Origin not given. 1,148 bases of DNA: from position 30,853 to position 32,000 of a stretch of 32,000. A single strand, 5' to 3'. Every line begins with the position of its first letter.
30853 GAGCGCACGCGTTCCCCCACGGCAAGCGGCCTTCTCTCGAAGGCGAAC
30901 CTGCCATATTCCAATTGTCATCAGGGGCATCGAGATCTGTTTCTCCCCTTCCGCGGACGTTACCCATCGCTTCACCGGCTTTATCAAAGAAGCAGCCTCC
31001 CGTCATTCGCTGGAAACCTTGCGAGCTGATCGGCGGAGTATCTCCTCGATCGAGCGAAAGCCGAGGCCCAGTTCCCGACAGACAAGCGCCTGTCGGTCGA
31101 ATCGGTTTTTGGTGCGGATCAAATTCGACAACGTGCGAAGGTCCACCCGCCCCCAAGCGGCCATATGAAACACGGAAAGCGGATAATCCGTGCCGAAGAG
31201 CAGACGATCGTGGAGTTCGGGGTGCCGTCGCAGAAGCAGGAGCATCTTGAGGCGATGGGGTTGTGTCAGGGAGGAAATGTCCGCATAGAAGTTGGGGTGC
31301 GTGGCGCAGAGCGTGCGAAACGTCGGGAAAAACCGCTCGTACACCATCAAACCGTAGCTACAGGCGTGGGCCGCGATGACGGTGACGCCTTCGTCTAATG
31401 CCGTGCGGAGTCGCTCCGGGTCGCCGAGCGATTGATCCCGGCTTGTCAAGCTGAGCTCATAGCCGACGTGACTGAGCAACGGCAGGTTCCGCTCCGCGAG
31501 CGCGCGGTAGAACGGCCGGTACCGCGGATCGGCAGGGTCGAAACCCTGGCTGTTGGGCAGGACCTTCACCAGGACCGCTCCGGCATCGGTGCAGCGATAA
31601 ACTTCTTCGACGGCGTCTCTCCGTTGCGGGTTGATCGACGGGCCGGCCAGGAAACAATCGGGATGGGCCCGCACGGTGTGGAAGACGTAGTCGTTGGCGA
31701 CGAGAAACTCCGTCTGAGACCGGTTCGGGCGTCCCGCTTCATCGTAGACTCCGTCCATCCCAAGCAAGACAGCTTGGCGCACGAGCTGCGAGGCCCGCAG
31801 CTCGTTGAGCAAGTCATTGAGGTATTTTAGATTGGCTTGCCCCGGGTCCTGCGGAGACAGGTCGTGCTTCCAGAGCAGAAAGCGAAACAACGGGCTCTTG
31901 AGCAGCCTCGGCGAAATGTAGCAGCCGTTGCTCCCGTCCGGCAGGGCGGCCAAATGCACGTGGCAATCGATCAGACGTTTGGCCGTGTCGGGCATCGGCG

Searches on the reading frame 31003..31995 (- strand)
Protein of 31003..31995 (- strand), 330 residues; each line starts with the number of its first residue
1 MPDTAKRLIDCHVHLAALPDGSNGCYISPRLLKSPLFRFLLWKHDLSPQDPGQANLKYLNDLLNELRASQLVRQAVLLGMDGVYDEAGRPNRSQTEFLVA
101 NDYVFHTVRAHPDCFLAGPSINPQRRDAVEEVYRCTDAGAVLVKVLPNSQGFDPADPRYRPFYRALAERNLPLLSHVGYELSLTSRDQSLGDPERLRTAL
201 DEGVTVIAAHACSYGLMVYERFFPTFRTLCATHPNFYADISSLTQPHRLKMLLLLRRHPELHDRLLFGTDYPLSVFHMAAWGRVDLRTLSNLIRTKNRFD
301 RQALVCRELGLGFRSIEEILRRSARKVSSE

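Call 40: search_protein_families(library=pfam, proteins=[window:31003-31995:-], max_evalue=0.001)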
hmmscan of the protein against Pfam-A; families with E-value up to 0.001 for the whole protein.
window:31003-31995:- (330 aa): 1 family
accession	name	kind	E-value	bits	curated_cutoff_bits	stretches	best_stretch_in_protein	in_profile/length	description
PF04909.20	Amidohydro_2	-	1.7e-18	67.9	26.4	1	9-276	1-252/289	Amidohydrolase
